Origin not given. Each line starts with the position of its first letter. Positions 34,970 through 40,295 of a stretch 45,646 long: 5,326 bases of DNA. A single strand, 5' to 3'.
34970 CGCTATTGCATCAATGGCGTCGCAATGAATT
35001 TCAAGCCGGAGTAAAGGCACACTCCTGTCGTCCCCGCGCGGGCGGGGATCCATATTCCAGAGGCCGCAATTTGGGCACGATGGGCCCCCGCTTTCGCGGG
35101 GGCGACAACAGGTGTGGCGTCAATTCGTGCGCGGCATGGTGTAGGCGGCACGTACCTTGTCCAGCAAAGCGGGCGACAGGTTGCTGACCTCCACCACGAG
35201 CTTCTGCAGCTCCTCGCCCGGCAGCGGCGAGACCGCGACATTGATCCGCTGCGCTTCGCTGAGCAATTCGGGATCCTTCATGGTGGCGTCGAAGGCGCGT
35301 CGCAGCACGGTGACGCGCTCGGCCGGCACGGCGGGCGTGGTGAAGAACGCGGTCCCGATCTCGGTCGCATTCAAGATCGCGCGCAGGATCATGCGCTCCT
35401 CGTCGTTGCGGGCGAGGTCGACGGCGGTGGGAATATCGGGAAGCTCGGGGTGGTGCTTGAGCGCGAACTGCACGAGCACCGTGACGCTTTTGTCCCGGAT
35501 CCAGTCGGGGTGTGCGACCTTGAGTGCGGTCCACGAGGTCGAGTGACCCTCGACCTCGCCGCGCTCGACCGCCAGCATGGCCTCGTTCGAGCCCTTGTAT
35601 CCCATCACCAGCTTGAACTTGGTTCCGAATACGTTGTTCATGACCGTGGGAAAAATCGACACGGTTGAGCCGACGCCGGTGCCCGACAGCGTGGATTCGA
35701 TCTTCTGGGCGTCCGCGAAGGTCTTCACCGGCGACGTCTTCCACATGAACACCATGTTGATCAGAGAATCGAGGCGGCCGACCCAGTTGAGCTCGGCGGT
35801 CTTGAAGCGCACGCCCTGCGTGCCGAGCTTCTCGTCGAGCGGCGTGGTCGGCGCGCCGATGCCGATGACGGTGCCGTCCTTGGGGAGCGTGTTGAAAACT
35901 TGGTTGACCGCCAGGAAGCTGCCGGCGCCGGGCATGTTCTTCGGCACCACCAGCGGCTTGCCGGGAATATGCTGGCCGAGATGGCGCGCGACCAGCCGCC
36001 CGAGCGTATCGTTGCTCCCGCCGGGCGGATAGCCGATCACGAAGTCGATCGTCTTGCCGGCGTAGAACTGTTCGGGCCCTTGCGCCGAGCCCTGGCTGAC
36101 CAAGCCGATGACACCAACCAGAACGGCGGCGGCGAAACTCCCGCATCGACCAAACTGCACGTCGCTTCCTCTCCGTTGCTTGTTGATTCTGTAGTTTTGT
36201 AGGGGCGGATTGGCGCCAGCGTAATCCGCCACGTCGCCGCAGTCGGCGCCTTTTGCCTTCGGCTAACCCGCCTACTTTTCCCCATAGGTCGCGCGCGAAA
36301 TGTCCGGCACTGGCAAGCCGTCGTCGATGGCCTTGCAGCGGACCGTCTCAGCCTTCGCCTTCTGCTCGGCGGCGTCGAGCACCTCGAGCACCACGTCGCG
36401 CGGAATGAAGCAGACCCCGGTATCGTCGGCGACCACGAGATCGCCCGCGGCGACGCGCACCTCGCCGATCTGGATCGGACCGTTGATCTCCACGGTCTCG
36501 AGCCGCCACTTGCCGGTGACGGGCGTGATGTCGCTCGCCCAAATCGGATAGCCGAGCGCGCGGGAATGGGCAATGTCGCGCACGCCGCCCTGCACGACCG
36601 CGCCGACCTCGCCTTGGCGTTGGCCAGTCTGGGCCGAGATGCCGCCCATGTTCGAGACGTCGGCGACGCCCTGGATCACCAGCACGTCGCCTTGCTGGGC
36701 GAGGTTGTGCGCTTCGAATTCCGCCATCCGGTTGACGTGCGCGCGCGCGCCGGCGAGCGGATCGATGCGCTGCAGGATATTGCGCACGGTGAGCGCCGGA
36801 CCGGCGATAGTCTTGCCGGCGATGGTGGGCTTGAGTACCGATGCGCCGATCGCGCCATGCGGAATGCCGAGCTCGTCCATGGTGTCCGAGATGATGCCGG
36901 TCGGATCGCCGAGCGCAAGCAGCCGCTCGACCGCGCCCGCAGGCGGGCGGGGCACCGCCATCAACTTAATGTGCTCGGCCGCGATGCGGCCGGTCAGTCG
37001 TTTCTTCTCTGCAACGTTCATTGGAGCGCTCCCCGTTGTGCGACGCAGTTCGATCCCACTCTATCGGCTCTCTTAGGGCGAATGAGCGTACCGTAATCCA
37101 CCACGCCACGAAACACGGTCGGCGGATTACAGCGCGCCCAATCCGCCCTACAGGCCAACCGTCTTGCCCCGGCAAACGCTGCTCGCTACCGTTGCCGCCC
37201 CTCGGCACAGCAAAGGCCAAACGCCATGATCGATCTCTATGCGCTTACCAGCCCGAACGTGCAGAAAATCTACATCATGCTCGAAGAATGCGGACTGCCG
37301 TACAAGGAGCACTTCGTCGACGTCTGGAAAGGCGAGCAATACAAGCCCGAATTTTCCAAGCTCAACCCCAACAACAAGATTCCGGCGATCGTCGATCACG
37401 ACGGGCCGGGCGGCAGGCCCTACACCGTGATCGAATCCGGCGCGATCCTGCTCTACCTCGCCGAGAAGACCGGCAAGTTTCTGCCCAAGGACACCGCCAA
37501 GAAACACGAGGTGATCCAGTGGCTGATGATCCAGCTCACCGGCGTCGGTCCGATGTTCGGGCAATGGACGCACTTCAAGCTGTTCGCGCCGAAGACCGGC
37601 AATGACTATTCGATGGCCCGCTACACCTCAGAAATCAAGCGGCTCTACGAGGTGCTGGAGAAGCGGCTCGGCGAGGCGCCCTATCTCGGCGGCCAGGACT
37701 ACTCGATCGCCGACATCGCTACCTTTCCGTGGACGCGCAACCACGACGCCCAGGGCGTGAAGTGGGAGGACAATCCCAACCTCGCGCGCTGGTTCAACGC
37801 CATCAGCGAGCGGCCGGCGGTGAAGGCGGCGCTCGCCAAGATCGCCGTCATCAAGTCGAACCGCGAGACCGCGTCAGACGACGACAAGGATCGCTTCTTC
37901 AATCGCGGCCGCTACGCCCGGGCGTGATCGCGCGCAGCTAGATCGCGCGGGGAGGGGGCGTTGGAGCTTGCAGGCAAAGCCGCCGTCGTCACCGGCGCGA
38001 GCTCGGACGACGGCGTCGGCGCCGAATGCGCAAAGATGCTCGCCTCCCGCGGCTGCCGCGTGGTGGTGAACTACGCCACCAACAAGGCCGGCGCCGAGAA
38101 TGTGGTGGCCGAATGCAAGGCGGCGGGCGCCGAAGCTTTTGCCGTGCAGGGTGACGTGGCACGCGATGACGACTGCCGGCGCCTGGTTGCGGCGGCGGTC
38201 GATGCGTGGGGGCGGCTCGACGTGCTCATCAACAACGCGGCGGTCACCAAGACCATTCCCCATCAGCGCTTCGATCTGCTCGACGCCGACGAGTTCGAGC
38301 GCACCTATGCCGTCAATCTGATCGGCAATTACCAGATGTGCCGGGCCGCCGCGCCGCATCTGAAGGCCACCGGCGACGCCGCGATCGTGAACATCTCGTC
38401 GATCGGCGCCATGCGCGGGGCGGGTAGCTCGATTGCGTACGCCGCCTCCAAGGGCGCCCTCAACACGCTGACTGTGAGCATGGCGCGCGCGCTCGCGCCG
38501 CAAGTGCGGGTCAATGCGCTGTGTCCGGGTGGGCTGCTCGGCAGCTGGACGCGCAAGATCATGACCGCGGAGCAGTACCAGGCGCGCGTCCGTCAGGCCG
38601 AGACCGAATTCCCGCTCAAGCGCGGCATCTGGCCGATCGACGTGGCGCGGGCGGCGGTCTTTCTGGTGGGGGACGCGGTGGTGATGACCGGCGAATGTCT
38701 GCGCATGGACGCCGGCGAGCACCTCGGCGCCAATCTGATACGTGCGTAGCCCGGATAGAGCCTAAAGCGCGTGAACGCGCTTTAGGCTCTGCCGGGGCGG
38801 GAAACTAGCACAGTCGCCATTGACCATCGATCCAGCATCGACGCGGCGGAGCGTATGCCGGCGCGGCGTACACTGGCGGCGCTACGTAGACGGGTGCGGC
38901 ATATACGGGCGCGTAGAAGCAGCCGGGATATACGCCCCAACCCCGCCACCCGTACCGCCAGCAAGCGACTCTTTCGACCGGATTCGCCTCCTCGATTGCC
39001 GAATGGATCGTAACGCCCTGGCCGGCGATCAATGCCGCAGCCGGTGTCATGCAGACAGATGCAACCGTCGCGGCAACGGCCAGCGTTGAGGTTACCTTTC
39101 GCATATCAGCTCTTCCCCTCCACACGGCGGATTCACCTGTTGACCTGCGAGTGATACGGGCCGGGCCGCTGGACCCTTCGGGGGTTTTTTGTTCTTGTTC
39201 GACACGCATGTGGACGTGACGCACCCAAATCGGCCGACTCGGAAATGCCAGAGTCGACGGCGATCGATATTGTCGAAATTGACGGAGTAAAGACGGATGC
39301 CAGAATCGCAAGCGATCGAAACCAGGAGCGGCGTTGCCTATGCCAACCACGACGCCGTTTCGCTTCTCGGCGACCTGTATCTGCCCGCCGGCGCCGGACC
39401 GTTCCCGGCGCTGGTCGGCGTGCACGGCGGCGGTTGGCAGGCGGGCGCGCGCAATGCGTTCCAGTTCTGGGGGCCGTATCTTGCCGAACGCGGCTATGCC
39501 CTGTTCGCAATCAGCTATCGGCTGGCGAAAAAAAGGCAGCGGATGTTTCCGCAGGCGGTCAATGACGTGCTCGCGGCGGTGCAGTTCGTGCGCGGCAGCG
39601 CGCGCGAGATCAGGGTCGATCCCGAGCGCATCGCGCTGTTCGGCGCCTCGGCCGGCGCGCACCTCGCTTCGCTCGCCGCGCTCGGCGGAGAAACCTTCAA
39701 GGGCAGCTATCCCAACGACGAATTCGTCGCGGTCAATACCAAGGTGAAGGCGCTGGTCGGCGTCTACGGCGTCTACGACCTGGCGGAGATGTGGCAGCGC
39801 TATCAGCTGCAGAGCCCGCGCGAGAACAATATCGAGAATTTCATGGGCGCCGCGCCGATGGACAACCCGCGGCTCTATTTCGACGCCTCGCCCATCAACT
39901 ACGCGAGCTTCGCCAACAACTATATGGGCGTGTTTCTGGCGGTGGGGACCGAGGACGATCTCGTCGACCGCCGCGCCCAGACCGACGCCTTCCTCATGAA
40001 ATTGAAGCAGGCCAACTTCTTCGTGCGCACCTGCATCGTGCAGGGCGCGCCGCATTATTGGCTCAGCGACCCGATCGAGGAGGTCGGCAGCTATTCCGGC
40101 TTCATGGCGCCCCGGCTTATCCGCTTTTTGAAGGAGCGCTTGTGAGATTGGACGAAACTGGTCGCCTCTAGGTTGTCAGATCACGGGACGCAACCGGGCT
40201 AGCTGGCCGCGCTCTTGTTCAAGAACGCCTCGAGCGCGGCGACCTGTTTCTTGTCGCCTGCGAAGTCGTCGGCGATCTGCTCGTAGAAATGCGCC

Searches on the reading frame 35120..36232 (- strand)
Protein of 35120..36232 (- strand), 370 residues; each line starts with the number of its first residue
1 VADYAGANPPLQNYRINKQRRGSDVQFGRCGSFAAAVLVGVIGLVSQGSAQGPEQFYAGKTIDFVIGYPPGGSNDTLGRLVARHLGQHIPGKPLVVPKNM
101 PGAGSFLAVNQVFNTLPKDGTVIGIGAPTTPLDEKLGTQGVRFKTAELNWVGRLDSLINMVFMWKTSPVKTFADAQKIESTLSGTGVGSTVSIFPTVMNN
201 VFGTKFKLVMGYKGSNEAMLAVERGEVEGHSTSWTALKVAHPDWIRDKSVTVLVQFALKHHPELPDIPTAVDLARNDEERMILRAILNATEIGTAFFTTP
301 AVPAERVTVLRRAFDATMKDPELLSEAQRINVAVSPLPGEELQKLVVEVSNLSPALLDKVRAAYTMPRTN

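Call 38: search_protein_families(library=pfam, proteins=[window:35120-36232:-], max_evalue=0.00001)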
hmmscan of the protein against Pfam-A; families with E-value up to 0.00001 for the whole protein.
window:35120-36232:- (370 aa): 1 family
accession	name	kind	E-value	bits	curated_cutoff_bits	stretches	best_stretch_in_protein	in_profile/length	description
PF03401.19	TctC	-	7.6e-09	35.9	27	1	91-358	14-270/274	Tripartite tricarboxylate transporter family receptor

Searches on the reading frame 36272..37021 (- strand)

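Call 38: search_protein_families(library=pfam, proteins=[window:36272-37021:-], max_evalue=0.00001)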
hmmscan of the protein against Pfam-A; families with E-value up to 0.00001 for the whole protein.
window:36272-37021:- (249 aa): 1 family
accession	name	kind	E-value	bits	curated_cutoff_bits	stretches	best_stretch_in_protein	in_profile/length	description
PF03737.21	RraA-like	-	1.5e-27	97.1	24.5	1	44-204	4-151/152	Aldolase/RraA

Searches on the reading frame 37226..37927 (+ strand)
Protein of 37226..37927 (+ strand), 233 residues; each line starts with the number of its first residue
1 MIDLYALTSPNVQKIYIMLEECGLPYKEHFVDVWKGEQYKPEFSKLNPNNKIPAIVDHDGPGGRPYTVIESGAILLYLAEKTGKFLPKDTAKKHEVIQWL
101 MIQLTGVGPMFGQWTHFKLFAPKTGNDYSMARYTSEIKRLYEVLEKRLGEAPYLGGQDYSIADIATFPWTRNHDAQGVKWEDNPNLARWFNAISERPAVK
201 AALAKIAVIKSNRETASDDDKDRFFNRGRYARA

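Call 38: search_protein_families(library=pfam, proteins=[window:37226-37927:+], max_evalue=0.00001)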
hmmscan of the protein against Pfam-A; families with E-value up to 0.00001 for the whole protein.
window:37226-37927:+ (233 aa): 6 families
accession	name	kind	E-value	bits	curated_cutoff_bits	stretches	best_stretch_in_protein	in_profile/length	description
PF13409.12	GST_N_2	-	1.9e-16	60.8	25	1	8-80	1-69/70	Glutathione S-transferase, N-terminal domain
PF02798.26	GST_N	-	1.4e-13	51.4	20.9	1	5-80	6-76/76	Glutathione S-transferase, N-terminal domain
PF13417.12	GST_N_3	-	7.8e-13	49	22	1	6-82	4-71/75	Glutathione S-transferase, N-terminal domain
PF00043.30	GST_C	-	3.8e-10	40.3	20.7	1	133-197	27-93/93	Glutathione S-transferase, C-terminal domain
PF13410.11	GST_C_2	-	9.3e-09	35.7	24.9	1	129-192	3-69/69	Glutathione S-transferase, C-terminal domain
PF14497.11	GST_C_3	-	3.2e-07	30.9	21.6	1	132-204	26-102/104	Glutathione S-transferase, C-terminal domain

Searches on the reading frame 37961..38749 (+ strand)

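Call 38: search_protein_families(library=pfam, proteins=[window:37961-38749:+], max_evalue=0.00001)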
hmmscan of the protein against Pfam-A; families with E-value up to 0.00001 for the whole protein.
window:37961-38749:+ (262 aa): 3 families
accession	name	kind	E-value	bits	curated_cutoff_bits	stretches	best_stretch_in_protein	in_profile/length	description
PF13561.12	adh_short_C2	-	1.9e-51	175.3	27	1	12-253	1-235/236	Enoyl-(Acyl carrier protein) reductase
PF00106.31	adh_short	-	1.2e-48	165.7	26.6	1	6-200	1-190/195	short chain dehydrogenase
PF08659.16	KR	-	2.2e-10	41.2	22.6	1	9-182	4-171/180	KR domain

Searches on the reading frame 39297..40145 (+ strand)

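Call 38: search_protein_families(library=pfam, proteins=[window:39297-40145:+], max_evalue=0.00001)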
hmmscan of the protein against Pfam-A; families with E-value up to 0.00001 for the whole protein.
window:39297-40145:+ (282 aa): 4 families
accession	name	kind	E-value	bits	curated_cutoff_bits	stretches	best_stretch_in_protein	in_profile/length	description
PF20434.5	BD-FAE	-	4.2e-41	141.2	26.8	1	26-226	2-206/215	BD-FAE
PF07859.19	Abhydrolase_3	-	2.3e-17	63.9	25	1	40-255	2-208/210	alpha/beta hydrolase fold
PF00326.27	Peptidase_S9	-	8.3e-10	38.9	22.6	1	61-255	9-188/213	Prolyl oligopeptidase family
PF00135.34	COesterase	-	3.6e-07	30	27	1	34-129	101-202/515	Carboxylesterase family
